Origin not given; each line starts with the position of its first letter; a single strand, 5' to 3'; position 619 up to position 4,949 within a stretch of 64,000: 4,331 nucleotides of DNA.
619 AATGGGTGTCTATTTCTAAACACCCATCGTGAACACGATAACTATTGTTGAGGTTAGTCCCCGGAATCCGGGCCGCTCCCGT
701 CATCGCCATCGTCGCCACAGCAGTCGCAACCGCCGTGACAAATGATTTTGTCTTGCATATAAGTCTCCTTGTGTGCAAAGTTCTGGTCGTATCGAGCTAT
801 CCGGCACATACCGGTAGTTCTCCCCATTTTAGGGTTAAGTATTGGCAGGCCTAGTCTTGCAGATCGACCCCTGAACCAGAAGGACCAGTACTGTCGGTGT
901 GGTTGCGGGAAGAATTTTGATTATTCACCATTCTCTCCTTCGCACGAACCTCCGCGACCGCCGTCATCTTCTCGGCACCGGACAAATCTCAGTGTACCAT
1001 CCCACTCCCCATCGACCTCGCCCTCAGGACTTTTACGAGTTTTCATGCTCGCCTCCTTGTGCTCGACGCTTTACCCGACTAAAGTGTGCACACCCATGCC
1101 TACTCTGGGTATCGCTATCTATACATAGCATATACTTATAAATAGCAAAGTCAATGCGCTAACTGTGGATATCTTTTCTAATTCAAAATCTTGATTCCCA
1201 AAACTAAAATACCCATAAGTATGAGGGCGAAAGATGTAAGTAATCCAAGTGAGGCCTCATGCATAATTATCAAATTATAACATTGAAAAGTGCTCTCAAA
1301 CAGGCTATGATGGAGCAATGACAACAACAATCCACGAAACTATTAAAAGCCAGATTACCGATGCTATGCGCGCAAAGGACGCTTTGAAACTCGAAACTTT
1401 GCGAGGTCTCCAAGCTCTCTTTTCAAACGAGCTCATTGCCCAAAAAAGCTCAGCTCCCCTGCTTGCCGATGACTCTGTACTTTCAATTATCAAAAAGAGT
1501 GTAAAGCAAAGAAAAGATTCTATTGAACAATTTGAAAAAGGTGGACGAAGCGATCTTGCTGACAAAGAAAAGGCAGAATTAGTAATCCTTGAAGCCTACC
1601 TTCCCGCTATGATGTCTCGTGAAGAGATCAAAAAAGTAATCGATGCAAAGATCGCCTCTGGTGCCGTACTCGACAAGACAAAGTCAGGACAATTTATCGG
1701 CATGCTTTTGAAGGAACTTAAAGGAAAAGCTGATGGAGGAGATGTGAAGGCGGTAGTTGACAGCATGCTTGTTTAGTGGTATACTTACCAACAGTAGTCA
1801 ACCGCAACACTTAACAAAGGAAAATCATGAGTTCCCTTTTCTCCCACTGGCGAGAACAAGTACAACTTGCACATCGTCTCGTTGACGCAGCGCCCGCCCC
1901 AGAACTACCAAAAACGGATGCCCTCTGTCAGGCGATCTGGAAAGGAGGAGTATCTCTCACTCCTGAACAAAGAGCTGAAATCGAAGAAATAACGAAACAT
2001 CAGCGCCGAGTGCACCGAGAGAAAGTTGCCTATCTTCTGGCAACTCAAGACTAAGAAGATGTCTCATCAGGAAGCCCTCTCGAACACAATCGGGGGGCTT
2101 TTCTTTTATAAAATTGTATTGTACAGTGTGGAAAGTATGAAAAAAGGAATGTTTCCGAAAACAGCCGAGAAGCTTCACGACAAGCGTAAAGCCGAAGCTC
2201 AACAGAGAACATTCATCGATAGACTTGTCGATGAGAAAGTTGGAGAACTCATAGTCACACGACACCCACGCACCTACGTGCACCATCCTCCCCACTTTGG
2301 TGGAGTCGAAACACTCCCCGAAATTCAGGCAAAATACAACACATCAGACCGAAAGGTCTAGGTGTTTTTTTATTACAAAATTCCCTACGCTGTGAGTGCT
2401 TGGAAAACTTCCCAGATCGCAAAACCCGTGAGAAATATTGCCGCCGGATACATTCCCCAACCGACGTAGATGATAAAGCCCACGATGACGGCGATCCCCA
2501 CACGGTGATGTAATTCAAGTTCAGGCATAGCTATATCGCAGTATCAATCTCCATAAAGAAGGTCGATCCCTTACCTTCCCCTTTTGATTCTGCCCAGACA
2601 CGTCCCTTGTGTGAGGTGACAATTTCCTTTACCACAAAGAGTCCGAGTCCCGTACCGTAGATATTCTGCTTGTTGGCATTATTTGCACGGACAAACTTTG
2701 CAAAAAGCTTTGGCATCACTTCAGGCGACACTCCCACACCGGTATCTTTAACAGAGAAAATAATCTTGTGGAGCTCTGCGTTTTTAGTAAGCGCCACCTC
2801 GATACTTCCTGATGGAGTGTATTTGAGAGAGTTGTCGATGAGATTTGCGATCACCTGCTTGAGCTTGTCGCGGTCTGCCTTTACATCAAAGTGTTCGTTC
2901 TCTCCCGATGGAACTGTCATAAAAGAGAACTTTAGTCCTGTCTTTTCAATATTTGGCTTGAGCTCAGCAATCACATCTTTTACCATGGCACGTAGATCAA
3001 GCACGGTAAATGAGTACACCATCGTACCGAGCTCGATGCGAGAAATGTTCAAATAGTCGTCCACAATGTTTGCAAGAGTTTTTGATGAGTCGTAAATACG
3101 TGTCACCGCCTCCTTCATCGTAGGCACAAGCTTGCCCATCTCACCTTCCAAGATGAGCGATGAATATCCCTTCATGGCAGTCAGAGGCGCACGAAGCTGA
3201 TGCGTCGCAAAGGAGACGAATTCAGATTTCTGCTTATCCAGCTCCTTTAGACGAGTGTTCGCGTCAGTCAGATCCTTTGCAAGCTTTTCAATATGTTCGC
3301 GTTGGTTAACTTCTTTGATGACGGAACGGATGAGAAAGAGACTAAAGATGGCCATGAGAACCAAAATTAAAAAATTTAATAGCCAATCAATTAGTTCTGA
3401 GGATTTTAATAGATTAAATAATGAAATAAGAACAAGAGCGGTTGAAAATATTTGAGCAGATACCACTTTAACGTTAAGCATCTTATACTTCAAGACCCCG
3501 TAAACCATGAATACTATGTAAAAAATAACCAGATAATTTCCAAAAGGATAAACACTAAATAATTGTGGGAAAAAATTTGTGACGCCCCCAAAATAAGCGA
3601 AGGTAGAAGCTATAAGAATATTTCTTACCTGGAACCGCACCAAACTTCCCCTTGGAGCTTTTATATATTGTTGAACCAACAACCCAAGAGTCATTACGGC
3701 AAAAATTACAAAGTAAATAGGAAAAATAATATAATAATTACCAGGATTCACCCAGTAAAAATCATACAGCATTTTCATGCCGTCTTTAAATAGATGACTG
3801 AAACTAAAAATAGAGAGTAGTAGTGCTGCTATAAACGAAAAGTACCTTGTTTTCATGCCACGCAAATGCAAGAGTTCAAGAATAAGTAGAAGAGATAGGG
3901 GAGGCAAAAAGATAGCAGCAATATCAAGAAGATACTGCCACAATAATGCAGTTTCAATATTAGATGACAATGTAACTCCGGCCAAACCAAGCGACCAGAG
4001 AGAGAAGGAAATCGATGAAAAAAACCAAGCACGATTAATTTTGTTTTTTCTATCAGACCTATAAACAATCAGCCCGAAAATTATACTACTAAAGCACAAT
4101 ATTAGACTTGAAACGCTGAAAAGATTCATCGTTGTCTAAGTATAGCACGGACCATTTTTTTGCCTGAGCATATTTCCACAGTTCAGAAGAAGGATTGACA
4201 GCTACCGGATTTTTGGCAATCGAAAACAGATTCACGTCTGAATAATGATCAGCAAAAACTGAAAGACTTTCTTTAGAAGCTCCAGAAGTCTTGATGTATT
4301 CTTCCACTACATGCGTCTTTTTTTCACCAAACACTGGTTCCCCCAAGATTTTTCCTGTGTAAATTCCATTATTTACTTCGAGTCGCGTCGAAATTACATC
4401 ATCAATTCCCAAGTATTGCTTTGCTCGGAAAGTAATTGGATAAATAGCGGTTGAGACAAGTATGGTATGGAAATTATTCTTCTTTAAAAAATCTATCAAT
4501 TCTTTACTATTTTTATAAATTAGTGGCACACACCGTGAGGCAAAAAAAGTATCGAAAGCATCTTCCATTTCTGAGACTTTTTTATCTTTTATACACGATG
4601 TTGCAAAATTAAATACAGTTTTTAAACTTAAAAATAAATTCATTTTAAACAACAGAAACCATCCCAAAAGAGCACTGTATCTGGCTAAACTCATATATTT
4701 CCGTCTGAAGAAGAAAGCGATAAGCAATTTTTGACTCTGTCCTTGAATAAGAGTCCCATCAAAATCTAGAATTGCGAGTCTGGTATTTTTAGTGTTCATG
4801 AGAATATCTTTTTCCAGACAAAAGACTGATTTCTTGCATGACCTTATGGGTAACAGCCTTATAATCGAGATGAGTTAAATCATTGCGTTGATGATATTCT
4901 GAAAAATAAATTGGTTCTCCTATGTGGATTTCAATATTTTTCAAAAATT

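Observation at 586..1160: Self-contained mini-operon of two tiny acidic Cys/Asp/Gly-rich peptides directly upstream of an M16 (HxxEH) peptidase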

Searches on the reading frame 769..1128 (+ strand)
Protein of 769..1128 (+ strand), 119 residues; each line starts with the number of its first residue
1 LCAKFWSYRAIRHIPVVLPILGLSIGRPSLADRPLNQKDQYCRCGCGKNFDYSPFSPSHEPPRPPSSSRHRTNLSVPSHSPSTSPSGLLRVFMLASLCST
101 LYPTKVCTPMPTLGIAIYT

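Call 21: search_protein_families(library=pfam, proteins=[window:769-1128:+], max_evalue=0.1)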
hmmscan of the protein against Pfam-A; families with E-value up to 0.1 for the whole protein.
window:769-1128:+ (119 aa): 0 families

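Call 22: find_encoding_contigs(protein=window:769-1128:+, flank=10000, max_places=10)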
Protein window:769-1128:+ (119 aa): no gene with exactly this product is on record in the collection.

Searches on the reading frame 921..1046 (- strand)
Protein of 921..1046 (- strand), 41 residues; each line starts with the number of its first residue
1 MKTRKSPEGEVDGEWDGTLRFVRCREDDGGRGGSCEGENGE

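Call 21: search_protein_families(library=pfam, proteins=[window:921-1046:-], max_evalue=0.1)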
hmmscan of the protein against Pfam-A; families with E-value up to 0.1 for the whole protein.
window:921-1046:- (41 aa): 0 families

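Call 23: find_encoding_contigs(protein=window:921-1046:-, flank=10000, max_places=10)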
Protein window:921-1046:- (41 aa): no gene with exactly this product is on record in the collection.

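Call 50: search_protein_representatives(protein=window:924-1046:-)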
Query: 41 residues. Proteins with E-value up to 0.001 (for the whole library): 1; up to 1e-10: 1; up to 1e-30: 0. The best 1 are listed.
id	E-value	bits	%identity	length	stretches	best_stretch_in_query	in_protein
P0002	2.4e-20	86.2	100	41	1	1-41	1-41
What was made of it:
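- Tried and rejected: HMMER of ORF1 against 1.84 billion representatives: only itself (call 50).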

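Call 53: find_encoding_contigs(protein=P0006, flank=10000)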
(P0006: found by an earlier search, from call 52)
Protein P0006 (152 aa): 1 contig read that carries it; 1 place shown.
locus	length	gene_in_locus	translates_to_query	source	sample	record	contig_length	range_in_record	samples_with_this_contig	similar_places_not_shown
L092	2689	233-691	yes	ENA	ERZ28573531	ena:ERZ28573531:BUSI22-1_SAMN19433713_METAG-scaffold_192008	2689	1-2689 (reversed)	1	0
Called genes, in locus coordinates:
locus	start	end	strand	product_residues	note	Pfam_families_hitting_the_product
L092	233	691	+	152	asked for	PF09424:YqeY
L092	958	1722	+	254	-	PF05448:AXE1 (faint), PF02129:Peptidase_S15, PF00561:Abhydrolase_1 (faint), PF00326:Peptidase_S9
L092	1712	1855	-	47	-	-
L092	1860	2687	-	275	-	?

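Call 54: find_encoding_contigs(protein=P0005, flank=10000)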
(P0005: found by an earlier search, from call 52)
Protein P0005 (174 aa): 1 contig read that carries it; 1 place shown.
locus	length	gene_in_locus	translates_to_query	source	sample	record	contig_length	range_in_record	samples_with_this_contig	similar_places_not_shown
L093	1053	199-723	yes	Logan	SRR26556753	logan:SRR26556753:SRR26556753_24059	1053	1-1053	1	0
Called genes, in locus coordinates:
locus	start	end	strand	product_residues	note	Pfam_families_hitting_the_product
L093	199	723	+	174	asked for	PF09424:YqeY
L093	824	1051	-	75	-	?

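Call 55: find_encoding_contigs(protein=P0004, flank=10000)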
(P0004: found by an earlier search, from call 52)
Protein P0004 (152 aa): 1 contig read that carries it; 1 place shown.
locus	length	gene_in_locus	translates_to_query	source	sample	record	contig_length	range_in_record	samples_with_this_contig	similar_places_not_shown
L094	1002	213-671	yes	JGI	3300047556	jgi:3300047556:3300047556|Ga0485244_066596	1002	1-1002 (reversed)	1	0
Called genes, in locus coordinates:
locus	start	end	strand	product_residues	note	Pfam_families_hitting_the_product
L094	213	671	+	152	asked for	PF09424:YqeY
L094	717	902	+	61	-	-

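Call 70: search_protein_families(library=ncbifam, proteins=[window:924-1046:-], max_evalue=10)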
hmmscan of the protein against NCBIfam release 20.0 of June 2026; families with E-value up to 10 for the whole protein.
seq(41 aa): 0 families

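Call 71: search_protein_families(library=pfam, proteins=[window:924-1046:-], max_evalue=10)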
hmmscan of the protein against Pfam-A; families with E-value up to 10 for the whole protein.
seq(41 aa): 0 families

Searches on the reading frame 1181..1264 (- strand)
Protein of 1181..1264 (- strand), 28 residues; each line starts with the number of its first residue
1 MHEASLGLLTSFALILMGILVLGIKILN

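Call 70: search_protein_families(library=ncbifam, proteins=[window:1181-1264:-], max_evalue=10)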
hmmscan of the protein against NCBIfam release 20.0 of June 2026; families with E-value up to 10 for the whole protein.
seq(28 aa): 0 families

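Call 71: search_protein_families(library=pfam, proteins=[window:1181-1264:-], max_evalue=10)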
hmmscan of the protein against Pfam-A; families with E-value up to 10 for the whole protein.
seq(28 aa): 0 families

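Call 86: search_protein_families(library=ncbifam, proteins=[L100:2320-3597:+, L100:1675-1869:+, L100:1059-1241:+, L100:3733-4785:-, L100:4994-5431:-], max_evalue=0.01)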
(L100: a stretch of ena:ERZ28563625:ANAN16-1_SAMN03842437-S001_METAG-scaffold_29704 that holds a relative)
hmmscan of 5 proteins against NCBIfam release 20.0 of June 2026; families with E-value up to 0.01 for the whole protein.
L100:2320-3597:+ (426 aa): 4 families
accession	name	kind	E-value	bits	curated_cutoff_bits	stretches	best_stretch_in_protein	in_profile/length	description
NF047422.1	YfmF_fam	equivalog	5.2e-29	101.4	285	1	39-400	28-401/412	EF-P 5-aminopentanol modification-associated protein YfmF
NF011681.0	PRK15101.1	equivalog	8.6e-27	93.5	765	1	27-342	69-388/961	pitrilysin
TIGR02110.1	PQQ_syn_pqqF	equivalog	5.1e-21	75.1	320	1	27-218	25-219/697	pyrroloquinoline quinone biosynthesis protein PqqF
NF047421.1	YfmH_fam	equivalog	1.6e-20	73.7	250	1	43-348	61-362/425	EF-P 5-aminopentanol modification-associated protein YfmH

L100:1675-1869:+ (65 aa): 0 families

L100:1059-1241:+ (61 aa): 0 families

L100:3733-4785:- (350 aa): 2 families
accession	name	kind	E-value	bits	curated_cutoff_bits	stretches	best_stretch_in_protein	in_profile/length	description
NF047406.1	TransRegPerRTherm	equivalog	0.00022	21.4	200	1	23-69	27-74/130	manganese-dependent transcriptional regulator PerR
NF046030.1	ProtAdlyltaseSoFic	equivalog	0.005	15.8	550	0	277-303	190-216/361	protein adenylyltransferase Fic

L100:4994-5431:- (145 aa): 0 families

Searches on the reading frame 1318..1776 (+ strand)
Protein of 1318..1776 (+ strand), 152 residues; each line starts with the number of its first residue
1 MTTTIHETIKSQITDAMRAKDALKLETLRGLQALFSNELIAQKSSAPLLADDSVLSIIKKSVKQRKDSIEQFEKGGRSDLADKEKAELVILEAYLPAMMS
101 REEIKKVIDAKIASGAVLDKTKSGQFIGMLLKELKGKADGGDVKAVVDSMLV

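Call 9: find_encoding_contigs(protein=window:1318-1776:+, flank=10000, max_places=10)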
Protein window:1318-1776:+ (152 aa): no gene with exactly this product is on record in the collection.

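Call 10: find_related_loci(query=window:1318-1773:+, collection=genome_contigs, flank=4000)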
Query window:1318-1773:+ (152 aa) in genome_contigs; peptide patterns used: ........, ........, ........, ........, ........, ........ (x = any residue, [..] = any of these).
600 stretches matched a pattern (row limit reached: there are more); 400 encode a relative of the query (tblastn E <= 1e-3); the best 80 are kept; 80 distinct loci.
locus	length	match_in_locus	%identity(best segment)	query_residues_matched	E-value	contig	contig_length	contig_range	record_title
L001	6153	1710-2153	74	4-151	6e-70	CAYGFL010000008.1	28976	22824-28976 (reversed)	MAG TPA_asm: uncultured Candidatus Saccharibacteria bacterium isolate ERP113451_co1_293 genome assembly, contig: NODE_18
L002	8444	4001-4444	70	4-151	3e-66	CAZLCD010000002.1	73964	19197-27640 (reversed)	MAG TPA_asm: uncultured Candidatus Saccharibacteria bacterium isolate SRP286056_co1_436 genome assembly, contig: NODE_29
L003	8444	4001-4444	71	4-151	1e-65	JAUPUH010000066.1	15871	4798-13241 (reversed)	MAG: Patescibacteria group bacterium isolate erpe_2018_sw_15hr_WHONDRS-SW48-000090_B_bin.52 scaffold_544226, whole genom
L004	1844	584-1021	70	5-151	7e-66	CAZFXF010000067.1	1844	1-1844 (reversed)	MAG TPA_asm: uncultured Candidatus Saccharibacteria bacterium isolate SRP278252_co2_127 genome assembly, contig: NODE_15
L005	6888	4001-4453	68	1-151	7e-64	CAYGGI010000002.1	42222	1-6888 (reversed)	MAG TPA_asm: uncultured Candidatus Saccharibacteria bacterium isolate ERP113451_co3_102 genome assembly, contig: NODE_53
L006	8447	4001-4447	65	2-151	8e-63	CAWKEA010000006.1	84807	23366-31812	MAG: uncultured bacterium isolate MFD01223.bin.1.27 genome assembly, contig: contig_17562, whole genome shotgun sequence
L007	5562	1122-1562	66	4-150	1e-59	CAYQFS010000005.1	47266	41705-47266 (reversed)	MAG TPA_asm: uncultured Candidatus Saccharibacteria bacterium isolate SRP298887_co1_199 genome assembly, contig: NODE_46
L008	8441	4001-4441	66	4-150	7e-59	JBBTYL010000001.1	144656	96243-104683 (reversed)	MAG: Patescibacteria group bacterium isolate H41-bin140_1 H41_bin140_1_000000000001, whole genome shotgun sequence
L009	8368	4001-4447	61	5-150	4e-58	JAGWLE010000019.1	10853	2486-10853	MAG: Patescibacteria group bacterium isolate REEB178 contig-150_7806, whole genome shotgun sequence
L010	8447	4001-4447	68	3-151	4e-58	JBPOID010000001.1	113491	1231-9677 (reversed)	MAG: Candidatus Tayloriibacteriota bacterium isolate MAG_71 c_000000444521, whole genome shotgun sequence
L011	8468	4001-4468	62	1-151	4e-57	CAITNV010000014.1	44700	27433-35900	MAG: Candidatus Taylorbacteria bacterium isolate Umea_bin-01178 genome assembly, contig: bin-01178:14/62, whole genome s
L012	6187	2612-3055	63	4-151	1e-55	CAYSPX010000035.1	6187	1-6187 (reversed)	MAG TPA_asm: uncultured Candidatus Saccharibacteria bacterium isolate SRP286056_co1_32 genome assembly, contig: NODE_179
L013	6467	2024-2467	60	4-151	9e-54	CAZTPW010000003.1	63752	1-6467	MAG TPA_asm: uncultured Candidatus Saccharibacteria bacterium isolate SRP257259_co1_34 genome assembly, contig: NODE_418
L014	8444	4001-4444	60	4-151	7e-54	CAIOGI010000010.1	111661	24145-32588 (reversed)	MAG: Candidatus Taylorbacteria bacterium isolate Loclat_bin-01970 genome assembly, contig: bin-01970:10/13, whole genome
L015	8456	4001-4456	58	3-151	3e-53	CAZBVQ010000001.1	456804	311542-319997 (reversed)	MAG TPA_asm: uncultured Candidatus Saccharibacteria bacterium isolate SRP133034_co1_10 genome assembly, contig: NODE_1_l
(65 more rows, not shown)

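Call 21: search_protein_families(library=pfam, proteins=[window:1318-1773:+, L001:642-1718:-], max_evalue=0.1)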
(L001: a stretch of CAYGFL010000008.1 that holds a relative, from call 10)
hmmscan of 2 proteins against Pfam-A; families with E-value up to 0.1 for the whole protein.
window:1318-1773:+ (152 aa): 2 families
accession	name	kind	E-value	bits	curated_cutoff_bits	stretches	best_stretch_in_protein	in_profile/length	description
PF09424.15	YqeY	-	8.2e-40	136.6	27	1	7-151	2-143/143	Yqey-like protein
PF02637.23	GatB_Yqey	-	0.00028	21.2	27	1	82-151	72-148/148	GatB domain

L001:642-1718:- (358 aa): 8 families
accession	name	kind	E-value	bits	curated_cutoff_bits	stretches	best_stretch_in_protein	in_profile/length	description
PF02646.22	RmuC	-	6.6e-51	173.6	26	1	61-334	8-272/291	RmuC family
PF20667.3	Sec10_N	-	0.0077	16.8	27.4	0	45-115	8-85/118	Exocyst complex component Sec10, N-terminal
PF12018.13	FAP206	-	0.015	15.1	33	0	65-137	4-72/272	Domain of unknown function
PF07889.17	DUF1664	-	0.016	15.7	34.6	0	281-342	55-116/124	Protein of unknown function (DUF1664)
PF01442.23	Apolipoprotein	-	0.019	15.1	90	0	284-330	124-171/190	Apolipoprotein A1/A4/E domain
PF19011.5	DUF5740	-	0.075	13.8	26.5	0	284-309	44-69/94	Family of unknown function (DUF5740)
PF00804.31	Syntaxin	-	0.084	13.1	26.7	0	51-102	24-77/157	Syntaxin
PF05791.16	Bacillus_HBL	-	0.097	12.9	29.1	0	53-119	89-156/177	Bacillus haemolytic enterotoxin (HBL)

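Call 52: list_cluster_members(proteins=[P0002, window:1318-1773:+])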
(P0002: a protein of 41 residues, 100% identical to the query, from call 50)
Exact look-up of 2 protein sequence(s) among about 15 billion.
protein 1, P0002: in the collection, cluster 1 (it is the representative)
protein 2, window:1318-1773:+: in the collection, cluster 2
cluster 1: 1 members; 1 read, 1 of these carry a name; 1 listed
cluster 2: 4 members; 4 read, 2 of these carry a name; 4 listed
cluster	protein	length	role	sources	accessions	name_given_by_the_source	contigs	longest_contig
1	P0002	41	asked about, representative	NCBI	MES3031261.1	MAG: hypothetical protein V4697_02505 [Patescibacteria group bacterium]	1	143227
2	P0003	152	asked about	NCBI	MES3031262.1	MAG: GatB/YqeY domain-containing protein [Patescibacteria group bacterium]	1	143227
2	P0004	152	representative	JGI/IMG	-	uncharacterized protein YqeY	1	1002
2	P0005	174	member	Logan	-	-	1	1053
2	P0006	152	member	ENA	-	-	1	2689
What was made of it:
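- Closest known: Orphan small-ORF-encoded proteins. Same: ORF1 is already deposited as a hypothetical protein (call 52).
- It is annotated in GenBank as MES3031261.1 (call 52).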

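Call 65: find_homologous_proteins(query=window:1318-1773:+, max_evalue=1e-40)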
Query window:1318-1773:+ (152 aa): 1177 proteins with E <= 1e-40 among 6838 candidates; the best 120 are listed.
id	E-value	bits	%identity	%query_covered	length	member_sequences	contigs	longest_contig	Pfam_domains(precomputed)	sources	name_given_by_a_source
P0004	4.9e-77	274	92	100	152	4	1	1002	PF09424.16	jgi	jgi:uncharacterized protein YqeY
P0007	1.7e-74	266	87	99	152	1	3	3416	PF09424.16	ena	-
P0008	4.6e-63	229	74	97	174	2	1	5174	PF09424.16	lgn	-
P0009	1.5e-61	224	72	99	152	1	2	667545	PF09424.16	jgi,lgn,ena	-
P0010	9.6e-61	222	75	97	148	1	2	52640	PF09424.16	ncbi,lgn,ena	-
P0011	1.0e-60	221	75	97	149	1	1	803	PF09424.16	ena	-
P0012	8.1e-60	219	74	97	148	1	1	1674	PF09424.16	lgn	-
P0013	9.0e-60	218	72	97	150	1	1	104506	PF09424.16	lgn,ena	-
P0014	3.3e-59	217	76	97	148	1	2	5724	PF09424.16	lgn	-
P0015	3.8e-59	216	72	97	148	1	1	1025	PF09424.16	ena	-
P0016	3.9e-59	216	73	97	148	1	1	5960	PF09424.16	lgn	-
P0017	4.4e-59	216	72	96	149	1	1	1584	PF09424.16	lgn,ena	-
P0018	4.7e-59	216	73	97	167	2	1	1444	PF09424.16,PF02637.24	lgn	-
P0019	5.8e-59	216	71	99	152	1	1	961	PF09424.16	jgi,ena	-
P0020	8.4e-59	215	72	97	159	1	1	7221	PF09424.16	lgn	-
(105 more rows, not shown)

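Call 66: find_encoding_contigs(protein=P0007, flank=10000, max_places=6)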
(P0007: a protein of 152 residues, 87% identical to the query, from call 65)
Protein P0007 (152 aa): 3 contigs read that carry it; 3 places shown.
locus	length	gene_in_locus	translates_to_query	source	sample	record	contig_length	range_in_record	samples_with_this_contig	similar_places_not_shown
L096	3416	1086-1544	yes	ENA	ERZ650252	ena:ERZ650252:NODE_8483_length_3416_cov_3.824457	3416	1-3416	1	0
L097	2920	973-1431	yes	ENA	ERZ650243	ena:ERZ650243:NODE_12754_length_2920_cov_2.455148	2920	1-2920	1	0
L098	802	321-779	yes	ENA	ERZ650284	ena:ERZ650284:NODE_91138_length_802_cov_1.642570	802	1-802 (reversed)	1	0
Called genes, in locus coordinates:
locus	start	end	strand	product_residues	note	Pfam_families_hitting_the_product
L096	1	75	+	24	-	?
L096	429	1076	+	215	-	PF13489:Methyltransf_23 (weak), PF08241:Methyltransf_11 (weak), PF08242:Methyltransf_12 (weak), PF13649:Methyltransf_25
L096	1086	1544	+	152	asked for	PF09424:YqeY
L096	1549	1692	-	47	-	-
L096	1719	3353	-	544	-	PF16927:HisKA_7TM, PF00512:HisKA, PF02518:HATPase_c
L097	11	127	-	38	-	-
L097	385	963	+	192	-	PF13489:Methyltransf_23 (weak), PF08241:Methyltransf_11 (weak), PF08242:Methyltransf_12 (weak), PF13649:Methyltransf_25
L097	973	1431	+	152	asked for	PF09424:YqeY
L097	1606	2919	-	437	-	?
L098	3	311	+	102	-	?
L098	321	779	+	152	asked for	PF09424:YqeY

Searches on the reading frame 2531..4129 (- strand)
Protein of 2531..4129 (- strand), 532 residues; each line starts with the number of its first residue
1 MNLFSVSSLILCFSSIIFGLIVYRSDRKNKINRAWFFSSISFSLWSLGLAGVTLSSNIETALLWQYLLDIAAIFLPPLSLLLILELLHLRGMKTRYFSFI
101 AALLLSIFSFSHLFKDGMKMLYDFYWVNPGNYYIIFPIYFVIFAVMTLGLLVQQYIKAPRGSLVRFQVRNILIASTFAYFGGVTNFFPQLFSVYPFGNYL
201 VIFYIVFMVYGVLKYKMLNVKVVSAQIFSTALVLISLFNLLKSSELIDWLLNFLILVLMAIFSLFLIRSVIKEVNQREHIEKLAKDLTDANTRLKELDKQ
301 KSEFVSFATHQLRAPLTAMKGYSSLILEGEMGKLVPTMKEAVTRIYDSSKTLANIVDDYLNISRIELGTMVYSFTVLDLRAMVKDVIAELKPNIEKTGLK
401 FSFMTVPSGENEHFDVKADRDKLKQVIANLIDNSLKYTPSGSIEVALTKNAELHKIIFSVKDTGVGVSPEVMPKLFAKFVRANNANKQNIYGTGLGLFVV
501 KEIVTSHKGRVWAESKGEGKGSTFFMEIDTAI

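Call 13: find_encoding_contigs(protein=window:2531-4129:-, flank=10000, max_places=6)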
Protein window:2531-4129:- (532 aa): 1 contig read that carries it; 1 place shown.
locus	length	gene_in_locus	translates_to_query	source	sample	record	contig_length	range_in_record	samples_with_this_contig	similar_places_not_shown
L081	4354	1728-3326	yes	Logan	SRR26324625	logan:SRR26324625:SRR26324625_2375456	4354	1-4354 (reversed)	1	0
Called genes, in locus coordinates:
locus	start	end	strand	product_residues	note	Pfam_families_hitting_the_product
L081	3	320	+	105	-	?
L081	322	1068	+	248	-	PF01553:Acyltransferase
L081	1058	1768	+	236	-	PF12710:HAD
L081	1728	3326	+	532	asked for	PF16927:HisKA_7TM, PF00512:HisKA, PF02518:HATPase_c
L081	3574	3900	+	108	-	-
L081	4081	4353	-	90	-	?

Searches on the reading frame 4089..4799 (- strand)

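Call 32: search_protein_families(library=pfam, proteins=[window:4089-4799:-], max_evalue=0.001)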
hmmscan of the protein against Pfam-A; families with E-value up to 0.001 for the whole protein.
window:4089-4799:- (236 aa): 3 families
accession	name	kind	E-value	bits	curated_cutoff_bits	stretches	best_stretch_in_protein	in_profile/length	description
PF12710.13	HAD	-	6.5e-25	89.1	27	1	9-192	1-188/189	haloacid dehalogenase-like hydrolase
PF00702.32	Hydrolase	-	0.00017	22.5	26.4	1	7-138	2-143/191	haloacid dehalogenase-like hydrolase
PF08282.18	Hydrolase_3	-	0.0003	21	20.9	0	160-209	187-236/255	haloacid dehalogenase-like hydrolase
